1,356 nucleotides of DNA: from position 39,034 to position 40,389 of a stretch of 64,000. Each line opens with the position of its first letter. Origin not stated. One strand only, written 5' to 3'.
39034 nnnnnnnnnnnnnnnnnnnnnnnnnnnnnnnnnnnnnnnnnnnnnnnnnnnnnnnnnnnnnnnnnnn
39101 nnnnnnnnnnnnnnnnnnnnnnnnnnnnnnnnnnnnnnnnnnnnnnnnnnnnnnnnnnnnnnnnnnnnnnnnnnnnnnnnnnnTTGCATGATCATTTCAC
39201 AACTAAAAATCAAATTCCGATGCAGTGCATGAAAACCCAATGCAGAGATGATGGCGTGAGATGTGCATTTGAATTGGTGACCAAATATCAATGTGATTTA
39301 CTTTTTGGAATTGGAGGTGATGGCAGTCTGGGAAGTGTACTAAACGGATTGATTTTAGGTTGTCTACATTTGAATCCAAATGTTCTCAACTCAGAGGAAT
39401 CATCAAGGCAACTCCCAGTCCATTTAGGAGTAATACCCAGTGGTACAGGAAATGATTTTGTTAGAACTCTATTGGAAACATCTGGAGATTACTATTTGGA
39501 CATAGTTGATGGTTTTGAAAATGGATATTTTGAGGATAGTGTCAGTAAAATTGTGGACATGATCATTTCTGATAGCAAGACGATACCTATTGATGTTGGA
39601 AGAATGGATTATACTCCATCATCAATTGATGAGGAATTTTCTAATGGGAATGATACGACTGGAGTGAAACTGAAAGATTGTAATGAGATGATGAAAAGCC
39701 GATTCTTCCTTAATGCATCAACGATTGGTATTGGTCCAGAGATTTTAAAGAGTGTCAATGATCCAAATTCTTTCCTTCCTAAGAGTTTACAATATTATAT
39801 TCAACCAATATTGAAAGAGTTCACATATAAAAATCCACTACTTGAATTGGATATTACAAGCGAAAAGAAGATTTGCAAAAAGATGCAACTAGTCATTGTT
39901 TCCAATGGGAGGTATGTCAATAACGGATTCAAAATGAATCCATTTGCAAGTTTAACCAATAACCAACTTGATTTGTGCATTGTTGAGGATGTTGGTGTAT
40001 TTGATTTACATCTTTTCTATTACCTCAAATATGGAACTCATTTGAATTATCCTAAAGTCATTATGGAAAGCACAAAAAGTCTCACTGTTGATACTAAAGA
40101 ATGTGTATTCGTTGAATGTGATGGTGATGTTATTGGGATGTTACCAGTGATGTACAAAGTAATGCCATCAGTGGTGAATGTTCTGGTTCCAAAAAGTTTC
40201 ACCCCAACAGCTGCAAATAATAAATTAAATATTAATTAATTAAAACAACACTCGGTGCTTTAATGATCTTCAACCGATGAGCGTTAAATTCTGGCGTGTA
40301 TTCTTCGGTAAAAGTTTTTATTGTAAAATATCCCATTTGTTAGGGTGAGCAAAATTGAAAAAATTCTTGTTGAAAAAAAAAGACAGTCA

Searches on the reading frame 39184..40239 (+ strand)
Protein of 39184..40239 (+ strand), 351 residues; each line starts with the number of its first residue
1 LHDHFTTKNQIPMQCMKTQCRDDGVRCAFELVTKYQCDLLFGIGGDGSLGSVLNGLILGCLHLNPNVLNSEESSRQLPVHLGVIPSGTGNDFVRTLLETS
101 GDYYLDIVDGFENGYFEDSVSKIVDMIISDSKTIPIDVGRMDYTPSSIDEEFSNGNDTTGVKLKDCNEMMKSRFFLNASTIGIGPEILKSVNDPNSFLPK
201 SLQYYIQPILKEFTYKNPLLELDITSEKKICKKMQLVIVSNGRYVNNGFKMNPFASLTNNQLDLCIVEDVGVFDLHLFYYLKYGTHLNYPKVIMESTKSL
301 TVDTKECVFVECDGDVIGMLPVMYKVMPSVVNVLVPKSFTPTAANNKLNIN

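Call 17: search_protein_families(library=pfam, proteins=[window:39184-40239:+], max_evalue=0.0001)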
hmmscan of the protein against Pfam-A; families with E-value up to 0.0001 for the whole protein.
window:39184-40239:+ (351 aa): 2 families
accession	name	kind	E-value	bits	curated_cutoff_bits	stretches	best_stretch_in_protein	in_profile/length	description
PF19279.4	YegS_C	-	1.4e-18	67.6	27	1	191-335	15-158/158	YegS C-terminal NAD kinase beta sandwich-like domain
PF00781.29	DAGK_cat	-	2.2e-12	47.1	23.6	1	7-99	27-103/125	Diacylglycerol kinase catalytic domain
